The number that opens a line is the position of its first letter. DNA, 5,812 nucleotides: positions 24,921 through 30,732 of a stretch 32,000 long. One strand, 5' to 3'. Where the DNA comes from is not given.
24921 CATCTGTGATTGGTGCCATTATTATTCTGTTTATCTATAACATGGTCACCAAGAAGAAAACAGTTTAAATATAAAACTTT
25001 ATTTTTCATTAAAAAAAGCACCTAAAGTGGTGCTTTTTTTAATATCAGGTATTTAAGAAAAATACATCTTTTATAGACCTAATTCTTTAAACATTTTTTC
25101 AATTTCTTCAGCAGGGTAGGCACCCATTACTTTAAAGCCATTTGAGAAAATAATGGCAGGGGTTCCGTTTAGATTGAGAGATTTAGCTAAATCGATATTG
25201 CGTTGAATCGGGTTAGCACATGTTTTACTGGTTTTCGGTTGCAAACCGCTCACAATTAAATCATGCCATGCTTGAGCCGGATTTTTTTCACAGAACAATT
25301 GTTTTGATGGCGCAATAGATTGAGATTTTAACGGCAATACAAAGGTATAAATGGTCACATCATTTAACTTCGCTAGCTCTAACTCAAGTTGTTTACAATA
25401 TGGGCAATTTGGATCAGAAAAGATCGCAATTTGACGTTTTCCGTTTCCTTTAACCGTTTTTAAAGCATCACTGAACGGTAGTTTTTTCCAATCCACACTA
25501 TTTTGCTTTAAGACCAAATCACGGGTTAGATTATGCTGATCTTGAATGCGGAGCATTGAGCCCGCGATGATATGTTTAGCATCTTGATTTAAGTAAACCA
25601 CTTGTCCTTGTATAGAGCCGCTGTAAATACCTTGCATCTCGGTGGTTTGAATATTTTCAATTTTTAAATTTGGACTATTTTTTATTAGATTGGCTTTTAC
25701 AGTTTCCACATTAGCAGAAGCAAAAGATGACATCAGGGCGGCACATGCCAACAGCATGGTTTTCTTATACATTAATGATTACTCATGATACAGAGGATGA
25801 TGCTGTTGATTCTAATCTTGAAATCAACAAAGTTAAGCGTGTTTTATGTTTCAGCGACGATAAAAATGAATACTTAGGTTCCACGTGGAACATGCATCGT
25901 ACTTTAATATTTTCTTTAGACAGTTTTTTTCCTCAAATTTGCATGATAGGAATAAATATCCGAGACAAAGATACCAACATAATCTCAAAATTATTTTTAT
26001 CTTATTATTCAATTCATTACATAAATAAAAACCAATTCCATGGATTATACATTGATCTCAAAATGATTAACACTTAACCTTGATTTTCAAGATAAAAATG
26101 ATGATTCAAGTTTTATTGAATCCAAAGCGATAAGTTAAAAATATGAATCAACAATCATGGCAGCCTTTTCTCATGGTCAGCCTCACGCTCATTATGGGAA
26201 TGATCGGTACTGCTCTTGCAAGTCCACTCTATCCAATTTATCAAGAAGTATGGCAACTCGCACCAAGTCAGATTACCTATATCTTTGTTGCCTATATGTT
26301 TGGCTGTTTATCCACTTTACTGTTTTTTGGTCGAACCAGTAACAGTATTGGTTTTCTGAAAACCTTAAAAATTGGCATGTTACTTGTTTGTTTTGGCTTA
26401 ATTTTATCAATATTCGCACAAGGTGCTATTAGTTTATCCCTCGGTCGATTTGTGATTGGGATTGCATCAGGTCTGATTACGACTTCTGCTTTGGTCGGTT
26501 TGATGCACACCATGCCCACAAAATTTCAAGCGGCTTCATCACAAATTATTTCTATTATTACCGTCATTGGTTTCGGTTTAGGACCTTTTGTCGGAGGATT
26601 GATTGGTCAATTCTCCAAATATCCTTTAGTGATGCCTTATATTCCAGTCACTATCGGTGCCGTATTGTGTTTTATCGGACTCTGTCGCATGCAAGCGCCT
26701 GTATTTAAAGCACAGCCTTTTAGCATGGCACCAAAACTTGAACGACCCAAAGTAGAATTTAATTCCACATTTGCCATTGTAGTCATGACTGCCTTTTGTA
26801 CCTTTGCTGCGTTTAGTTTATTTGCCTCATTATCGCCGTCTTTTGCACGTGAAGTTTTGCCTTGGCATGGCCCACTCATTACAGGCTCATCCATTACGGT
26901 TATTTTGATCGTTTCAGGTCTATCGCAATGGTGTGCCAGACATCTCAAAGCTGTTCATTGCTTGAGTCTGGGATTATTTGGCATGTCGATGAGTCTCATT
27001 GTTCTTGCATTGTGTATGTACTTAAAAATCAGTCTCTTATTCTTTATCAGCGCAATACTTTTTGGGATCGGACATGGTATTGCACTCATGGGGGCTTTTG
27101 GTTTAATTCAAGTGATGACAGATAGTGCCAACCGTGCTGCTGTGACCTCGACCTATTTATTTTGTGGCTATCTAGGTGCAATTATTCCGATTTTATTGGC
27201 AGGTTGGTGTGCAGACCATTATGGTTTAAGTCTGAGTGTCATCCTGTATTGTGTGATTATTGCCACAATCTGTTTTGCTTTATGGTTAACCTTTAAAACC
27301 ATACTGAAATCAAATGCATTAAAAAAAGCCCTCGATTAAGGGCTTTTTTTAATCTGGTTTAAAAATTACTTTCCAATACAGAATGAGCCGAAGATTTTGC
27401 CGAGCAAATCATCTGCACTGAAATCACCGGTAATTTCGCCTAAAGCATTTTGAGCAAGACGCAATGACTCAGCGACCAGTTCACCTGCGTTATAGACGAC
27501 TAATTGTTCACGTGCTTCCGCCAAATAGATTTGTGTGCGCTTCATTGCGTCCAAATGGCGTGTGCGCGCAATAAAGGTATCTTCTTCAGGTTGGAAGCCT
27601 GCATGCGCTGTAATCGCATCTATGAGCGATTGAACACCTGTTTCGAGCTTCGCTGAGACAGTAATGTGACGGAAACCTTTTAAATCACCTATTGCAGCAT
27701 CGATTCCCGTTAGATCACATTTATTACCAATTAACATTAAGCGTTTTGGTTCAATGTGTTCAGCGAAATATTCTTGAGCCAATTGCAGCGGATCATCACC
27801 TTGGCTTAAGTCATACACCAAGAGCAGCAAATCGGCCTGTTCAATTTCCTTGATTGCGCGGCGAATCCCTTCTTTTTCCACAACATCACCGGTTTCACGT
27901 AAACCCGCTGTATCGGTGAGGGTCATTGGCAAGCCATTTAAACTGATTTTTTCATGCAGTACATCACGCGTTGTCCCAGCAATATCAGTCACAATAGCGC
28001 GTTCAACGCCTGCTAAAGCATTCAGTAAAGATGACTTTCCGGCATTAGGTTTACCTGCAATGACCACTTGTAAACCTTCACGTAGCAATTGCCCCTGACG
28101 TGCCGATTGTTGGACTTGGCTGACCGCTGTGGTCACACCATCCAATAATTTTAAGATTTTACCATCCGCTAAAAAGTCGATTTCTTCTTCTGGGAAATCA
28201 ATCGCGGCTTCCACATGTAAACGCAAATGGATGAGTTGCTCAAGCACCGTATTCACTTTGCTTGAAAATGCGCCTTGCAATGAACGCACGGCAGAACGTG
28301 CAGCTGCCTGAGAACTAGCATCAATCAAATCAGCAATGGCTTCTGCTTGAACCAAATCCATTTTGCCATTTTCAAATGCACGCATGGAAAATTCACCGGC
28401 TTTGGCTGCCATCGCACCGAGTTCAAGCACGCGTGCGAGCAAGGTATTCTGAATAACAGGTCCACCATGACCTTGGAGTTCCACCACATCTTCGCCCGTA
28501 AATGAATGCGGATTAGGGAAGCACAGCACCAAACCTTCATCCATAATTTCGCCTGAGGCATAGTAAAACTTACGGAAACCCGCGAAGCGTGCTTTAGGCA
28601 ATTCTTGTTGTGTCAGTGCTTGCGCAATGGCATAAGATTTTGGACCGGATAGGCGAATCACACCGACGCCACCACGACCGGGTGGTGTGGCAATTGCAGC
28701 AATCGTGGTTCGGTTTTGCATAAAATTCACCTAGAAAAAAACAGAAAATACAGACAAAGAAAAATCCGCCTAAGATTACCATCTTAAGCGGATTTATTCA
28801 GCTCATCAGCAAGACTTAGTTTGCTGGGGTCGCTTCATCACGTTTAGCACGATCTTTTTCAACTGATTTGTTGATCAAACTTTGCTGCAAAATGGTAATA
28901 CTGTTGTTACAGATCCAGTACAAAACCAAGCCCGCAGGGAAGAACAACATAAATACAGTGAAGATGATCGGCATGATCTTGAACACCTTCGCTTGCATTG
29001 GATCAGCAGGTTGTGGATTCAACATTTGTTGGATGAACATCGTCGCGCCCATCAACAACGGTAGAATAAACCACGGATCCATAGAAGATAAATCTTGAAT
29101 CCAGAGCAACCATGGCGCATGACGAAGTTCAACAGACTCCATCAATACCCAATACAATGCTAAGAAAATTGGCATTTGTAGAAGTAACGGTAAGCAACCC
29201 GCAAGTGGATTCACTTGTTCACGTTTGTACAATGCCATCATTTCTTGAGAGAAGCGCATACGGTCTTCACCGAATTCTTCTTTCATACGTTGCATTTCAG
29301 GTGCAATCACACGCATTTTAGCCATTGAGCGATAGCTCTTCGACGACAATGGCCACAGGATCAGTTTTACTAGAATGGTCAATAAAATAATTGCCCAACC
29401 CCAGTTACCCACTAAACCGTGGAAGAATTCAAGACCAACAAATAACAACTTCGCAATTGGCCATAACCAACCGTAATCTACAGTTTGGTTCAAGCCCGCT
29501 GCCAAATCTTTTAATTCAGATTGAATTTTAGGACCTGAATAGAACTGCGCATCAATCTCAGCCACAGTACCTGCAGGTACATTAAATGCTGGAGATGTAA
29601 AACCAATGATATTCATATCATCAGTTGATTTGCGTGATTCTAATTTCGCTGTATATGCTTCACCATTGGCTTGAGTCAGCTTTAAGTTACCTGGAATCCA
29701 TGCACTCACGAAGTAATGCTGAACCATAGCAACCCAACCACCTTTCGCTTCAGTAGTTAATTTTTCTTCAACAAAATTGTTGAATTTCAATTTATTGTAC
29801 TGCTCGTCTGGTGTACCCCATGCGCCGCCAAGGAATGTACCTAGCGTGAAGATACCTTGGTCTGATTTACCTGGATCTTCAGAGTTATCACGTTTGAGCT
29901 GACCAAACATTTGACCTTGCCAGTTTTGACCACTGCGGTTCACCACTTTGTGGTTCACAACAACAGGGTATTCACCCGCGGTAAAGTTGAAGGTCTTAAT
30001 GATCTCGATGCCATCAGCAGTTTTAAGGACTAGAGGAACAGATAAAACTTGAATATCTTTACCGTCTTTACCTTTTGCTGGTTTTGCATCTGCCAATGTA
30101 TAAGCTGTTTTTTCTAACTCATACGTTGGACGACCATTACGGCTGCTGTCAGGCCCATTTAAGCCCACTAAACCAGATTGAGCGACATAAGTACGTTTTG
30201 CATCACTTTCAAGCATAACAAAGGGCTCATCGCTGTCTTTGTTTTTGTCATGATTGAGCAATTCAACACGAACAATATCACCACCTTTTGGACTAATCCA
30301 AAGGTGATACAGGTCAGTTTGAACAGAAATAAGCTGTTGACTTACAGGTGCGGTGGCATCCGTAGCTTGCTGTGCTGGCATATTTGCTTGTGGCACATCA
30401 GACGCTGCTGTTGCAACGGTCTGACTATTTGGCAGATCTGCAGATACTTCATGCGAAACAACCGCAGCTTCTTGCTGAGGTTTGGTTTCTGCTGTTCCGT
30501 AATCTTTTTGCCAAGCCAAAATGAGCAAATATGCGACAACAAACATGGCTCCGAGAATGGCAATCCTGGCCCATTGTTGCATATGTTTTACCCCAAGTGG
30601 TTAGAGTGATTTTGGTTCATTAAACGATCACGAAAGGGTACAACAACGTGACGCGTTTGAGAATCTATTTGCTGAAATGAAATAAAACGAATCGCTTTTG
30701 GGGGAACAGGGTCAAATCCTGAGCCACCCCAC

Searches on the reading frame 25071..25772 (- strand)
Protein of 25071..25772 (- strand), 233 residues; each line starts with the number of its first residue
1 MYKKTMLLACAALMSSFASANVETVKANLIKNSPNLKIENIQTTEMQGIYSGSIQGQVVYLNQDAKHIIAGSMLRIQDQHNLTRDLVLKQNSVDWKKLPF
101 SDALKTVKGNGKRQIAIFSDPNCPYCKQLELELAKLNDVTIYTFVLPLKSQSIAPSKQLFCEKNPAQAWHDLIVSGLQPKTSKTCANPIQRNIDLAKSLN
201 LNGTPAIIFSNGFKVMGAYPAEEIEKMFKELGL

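Call 25: search_protein_families(library=pfam, proteins=[window:25071-25772:-])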
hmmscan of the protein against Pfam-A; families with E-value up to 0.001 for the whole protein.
window:25071-25772:- (233 aa): 4 families
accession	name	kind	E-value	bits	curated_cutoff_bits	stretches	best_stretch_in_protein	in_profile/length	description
PF13098.12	Thioredoxin_2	-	4.9e-24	85.1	27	1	107-227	1-103/104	Thioredoxin-like domain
PF10411.14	DsbC_N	-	4.1e-16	58.8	25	1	17-83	2-69/70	Disulfide bond isomerase protein N-terminal domain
PF01323.26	DSBA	-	1e-07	32.3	25.6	0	114-157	1-43/191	DSBA-like thioredoxin domain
PF13462.12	Thioredoxin_4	-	2.9e-05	24.7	23.2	0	112-138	14-40/165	Thioredoxin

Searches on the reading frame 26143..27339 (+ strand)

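Call 25: search_protein_families(library=pfam, proteins=[window:26143-27339:+])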
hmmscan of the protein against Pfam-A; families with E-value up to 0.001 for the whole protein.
window:26143-27339:+ (398 aa): 2 families
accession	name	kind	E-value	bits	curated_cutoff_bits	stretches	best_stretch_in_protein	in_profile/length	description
PF07690.21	MFS_1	-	5e-30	105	33.4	2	13-348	2-345/347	Major Facilitator Superfamily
PF03209.21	PUCC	-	0.00024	20.7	21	0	12-152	212-357/401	PUCC protein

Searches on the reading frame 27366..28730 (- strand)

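Call 25: search_protein_families(library=pfam, proteins=[window:27366-28730:-])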
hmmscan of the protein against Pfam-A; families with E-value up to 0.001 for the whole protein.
window:27366-28730:- (454 aa): 6 families
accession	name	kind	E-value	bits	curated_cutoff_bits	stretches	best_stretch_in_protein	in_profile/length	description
PF12631.12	MnmE_helical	-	3.8e-56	191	40.1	1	126-451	1-211/211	MnmE helical domain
PF10396.14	TrmE_N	-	1.5e-38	132.1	29.8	1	9-123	1-117/117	GTP-binding protein TrmE N-terminus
PF01926.29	MMR_HSR1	-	7.5e-25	87.7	21.9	1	221-336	1-112/113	50S ribosome-binding GTPase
PF02421.24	FeoB_N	-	1.3e-09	38.2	27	1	221-325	2-105/156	Ferrous iron transport protein B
PF00071.28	Ras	-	2.1e-06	27.8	21.6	1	222-374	2-157/162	Ras family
PF00350.29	Dynamin_N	-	0.00024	21.6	27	0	222-256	1-34/168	Dynamin family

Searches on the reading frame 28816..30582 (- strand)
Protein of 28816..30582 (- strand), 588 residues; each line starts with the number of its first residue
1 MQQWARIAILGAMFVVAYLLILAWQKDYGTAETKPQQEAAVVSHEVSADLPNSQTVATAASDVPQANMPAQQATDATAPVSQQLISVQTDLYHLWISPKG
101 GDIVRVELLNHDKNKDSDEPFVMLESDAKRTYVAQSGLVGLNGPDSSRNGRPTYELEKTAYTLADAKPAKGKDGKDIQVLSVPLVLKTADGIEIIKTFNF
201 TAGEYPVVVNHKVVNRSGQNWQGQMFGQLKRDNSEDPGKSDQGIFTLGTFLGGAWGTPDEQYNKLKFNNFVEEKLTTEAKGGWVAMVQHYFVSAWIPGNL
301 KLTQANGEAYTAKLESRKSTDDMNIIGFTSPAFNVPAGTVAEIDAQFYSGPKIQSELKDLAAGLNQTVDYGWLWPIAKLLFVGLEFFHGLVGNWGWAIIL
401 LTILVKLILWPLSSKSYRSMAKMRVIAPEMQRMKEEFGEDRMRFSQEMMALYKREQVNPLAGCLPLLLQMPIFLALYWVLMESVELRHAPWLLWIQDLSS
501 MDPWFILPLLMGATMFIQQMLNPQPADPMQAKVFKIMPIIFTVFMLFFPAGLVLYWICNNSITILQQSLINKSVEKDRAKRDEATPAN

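Call 25: search_protein_families(library=pfam, proteins=[window:28816-30582:-])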
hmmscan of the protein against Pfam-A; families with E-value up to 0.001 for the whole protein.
window:28816-30582:- (588 aa): 2 families
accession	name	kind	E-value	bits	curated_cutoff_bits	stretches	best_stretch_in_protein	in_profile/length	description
PF14849.12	YidC_periplas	-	2.9e-74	251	24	1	85-381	2-281/283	YidC periplasmic domain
PF02096.25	60KD_IMP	-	1.7e-63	213.9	35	1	394-572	1-163/163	60Kd inner membrane protein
